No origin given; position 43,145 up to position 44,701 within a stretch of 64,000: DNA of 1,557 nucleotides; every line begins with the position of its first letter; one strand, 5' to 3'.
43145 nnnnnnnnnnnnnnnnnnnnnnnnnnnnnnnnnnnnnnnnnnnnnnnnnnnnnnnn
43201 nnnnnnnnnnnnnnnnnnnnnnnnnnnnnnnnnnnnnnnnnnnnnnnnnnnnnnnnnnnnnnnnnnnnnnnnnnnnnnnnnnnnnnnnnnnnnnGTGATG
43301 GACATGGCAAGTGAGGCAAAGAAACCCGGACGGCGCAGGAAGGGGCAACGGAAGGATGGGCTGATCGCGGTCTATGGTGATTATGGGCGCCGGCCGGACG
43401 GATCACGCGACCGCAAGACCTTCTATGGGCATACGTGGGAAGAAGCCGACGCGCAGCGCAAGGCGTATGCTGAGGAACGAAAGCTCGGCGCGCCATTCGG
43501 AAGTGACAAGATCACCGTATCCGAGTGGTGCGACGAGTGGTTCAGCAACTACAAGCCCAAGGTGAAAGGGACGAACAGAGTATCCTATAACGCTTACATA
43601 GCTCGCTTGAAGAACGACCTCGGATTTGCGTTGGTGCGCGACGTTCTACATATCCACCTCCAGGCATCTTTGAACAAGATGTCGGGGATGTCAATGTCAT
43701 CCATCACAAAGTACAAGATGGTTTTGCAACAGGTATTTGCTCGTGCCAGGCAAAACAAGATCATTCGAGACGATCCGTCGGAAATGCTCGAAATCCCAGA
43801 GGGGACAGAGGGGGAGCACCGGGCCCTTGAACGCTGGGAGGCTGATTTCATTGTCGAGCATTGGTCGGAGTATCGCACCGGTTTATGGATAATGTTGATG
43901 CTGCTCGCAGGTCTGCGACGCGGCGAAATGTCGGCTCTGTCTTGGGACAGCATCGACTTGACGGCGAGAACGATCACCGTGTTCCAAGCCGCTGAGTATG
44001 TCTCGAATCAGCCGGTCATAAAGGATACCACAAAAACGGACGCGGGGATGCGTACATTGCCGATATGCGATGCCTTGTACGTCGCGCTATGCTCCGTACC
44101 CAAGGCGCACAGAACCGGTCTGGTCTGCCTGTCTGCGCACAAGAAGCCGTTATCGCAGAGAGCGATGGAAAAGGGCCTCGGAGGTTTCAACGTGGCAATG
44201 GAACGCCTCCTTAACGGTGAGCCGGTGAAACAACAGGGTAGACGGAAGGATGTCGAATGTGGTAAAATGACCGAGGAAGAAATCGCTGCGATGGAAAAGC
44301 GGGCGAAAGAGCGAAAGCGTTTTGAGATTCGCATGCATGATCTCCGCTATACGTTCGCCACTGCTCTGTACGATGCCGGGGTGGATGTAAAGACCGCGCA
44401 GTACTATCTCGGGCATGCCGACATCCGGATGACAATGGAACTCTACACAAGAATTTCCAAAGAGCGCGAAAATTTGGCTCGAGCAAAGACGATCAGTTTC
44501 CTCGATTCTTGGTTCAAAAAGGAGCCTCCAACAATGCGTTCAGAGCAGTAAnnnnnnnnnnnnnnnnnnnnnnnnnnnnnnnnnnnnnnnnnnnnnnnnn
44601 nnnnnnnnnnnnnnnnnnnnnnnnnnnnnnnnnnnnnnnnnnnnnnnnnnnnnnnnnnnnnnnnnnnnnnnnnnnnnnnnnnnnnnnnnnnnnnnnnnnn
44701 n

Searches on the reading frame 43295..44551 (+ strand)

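Call 19: search_protein_families(library=pfam, max_evalue=0.001, proteins=[window:43295-44551:+])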
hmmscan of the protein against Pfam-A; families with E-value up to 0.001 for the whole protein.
window:43295-44551:+ (418 aa): 2 families
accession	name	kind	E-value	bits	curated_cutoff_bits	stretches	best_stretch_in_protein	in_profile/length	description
PF00589.27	Phage_integrase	-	4.8e-22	79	27.1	2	324-390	104-171/172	Phage integrase family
PF14659.12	Phage_int_SAM_3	-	0.00073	20.2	22.6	0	74-129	1-57/58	Phage integrase, N-terminal SAM-like domain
